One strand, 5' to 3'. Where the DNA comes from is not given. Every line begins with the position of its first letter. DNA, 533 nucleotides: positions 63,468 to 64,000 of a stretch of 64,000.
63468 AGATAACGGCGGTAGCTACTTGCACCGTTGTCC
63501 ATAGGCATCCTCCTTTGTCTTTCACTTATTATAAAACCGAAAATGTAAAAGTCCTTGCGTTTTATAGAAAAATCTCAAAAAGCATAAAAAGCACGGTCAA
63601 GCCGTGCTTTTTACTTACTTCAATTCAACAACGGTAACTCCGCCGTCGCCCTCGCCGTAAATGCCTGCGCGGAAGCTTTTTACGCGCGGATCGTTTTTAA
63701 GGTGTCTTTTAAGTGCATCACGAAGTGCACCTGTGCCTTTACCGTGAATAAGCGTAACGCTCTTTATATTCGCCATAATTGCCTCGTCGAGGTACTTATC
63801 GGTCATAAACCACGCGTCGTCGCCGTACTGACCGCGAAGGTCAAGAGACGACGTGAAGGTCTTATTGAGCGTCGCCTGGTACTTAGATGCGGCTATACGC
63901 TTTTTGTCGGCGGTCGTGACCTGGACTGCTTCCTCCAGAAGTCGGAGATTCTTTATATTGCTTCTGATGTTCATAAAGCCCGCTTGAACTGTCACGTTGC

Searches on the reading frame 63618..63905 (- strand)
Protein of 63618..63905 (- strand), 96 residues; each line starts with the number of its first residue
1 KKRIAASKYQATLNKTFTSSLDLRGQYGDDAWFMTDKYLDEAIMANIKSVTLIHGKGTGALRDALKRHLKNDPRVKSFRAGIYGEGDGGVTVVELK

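Call 81: find_homologous_proteins(query=window:63618-63905:-)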
Query seq(96 aa) (96 aa): 508 proteins with E <= 0.001 among 509 candidates; the best 120 are listed.
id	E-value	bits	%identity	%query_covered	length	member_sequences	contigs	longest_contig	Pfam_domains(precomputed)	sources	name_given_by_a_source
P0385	7.6e-50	184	86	100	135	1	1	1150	PF01713.28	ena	-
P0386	6.7e-39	149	80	90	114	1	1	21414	PF01713.28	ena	-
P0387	7.1e-35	136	71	98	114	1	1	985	PF01713.28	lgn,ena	-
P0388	6.9e-34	133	66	100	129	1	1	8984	PF01713.28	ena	-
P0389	1.9e-33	132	66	99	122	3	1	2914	PF01713.28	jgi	-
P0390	5.1e-32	127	64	100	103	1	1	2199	PF01713.28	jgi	-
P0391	9.2e-32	126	68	96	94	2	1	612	PF01713.28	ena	-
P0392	2.6e-31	125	97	66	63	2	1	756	PF01713.28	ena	-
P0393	2.9e-31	125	66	100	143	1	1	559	PF20297.5,PF01713.28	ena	-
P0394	4.5e-31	124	66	100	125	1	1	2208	PF01713.28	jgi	-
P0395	6.3e-31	124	60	100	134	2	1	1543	PF01713.28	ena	-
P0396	9.2e-31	123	63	99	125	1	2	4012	PF01713.28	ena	-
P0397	9.9e-31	123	64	100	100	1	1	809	PF01713.28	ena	-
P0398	1.1e-30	123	58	100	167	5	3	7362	PF20297.5,PF01713.28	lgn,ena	-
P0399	1.5e-30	123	66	95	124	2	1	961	PF01713.28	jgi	jgi:DNA mismatch repair protein MutS2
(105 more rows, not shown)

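Call 86: search_dna_similar(query=window:63618-63905:-, collection=phages, mode=protein, max_evalue=0.000001, max_rows=10)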
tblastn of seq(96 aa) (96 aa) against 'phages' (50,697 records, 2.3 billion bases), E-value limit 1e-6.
Records with a match: 14; places in all: 14; records where one place covers at least 80% of the query: 12.
Best place of each record, by identity: <60% 14.
By first word of the organism name: Listeria 6; Bacteriophage 5; Enterococcus 2; Staphylococcus 1.
By host as written in the record: - 6; Listeria monocytogenes 6; Staphylococcus aureus 1; Enterococcus faecalis 1.
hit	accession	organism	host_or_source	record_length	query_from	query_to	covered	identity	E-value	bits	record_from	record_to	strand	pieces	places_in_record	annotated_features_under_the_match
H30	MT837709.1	Bacteriophage sp.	human fecal samples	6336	1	96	100%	53.1%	2e-22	95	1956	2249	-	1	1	record has no annotation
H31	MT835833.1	Bacteriophage sp.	human fecal samples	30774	4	96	97%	46.2%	2e-22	95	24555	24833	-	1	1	record has no annotation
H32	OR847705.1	Listeria phage LM 4-11-1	Listeria monocytogenes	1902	19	96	81%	55.1%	2e-18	84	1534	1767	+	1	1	record has no annotation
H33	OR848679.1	Listeria phage LM 4-14-1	Listeria monocytogenes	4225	19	96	81%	55.1%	2e-18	84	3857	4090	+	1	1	record has no annotation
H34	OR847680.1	Listeria phage LM 4-11-1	Listeria monocytogenes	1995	19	96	81%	55.1%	2e-18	84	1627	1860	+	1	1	record has no annotation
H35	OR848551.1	Listeria phage LM 4-14-1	Listeria monocytogenes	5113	19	96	81%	55.1%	2e-18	84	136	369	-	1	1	record has no annotation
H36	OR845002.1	Staphylococcus phage SA 1306 Kay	Staphylococcus aureus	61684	1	96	100%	43.3%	1e-17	81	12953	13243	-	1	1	record has no annotation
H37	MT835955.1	Bacteriophage sp.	human fecal samples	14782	21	96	79%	53.9%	2e-15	75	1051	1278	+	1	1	record has no annotation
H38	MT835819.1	Bacteriophage sp.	human fecal samples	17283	10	96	91%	42.6%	7e-18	82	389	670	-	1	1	record has no annotation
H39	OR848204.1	Listeria phage LM 4-14-1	Listeria monocytogenes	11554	19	96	81%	46.2%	6e-14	71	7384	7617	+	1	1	record has no annotation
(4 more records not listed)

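Call 87: get_annotated_region(hit=H36, flank=3000)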
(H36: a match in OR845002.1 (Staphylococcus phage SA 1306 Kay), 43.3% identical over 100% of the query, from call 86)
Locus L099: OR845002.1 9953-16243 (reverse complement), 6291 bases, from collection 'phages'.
description: UNVERIFIED_ORG: Staphylococcus phage SA 1306 Kay clone NODE_15_length_61684_cov_19.069083 genomic sequence.
organism: Staphylococcus phage SA 1306 Kay (NCBI taxid 3113843)
taxonomy: Viruses
host: Staphylococcus aureus; source: wastewater; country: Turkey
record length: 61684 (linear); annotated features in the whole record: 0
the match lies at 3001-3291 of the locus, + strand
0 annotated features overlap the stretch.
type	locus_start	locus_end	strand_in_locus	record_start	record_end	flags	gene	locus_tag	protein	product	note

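Call 88: get_annotated_region(hit=H31, flank=3000)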
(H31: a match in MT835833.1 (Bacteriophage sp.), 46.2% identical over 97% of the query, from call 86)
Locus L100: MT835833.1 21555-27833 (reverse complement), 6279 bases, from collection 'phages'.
description: UNVERIFIED: Bacteriophage sp. clone scaffold_784 genomic sequence.
organism: Bacteriophage sp. (NCBI taxid 38018)
taxonomy: Viruses
host: -; source: human fecal samples; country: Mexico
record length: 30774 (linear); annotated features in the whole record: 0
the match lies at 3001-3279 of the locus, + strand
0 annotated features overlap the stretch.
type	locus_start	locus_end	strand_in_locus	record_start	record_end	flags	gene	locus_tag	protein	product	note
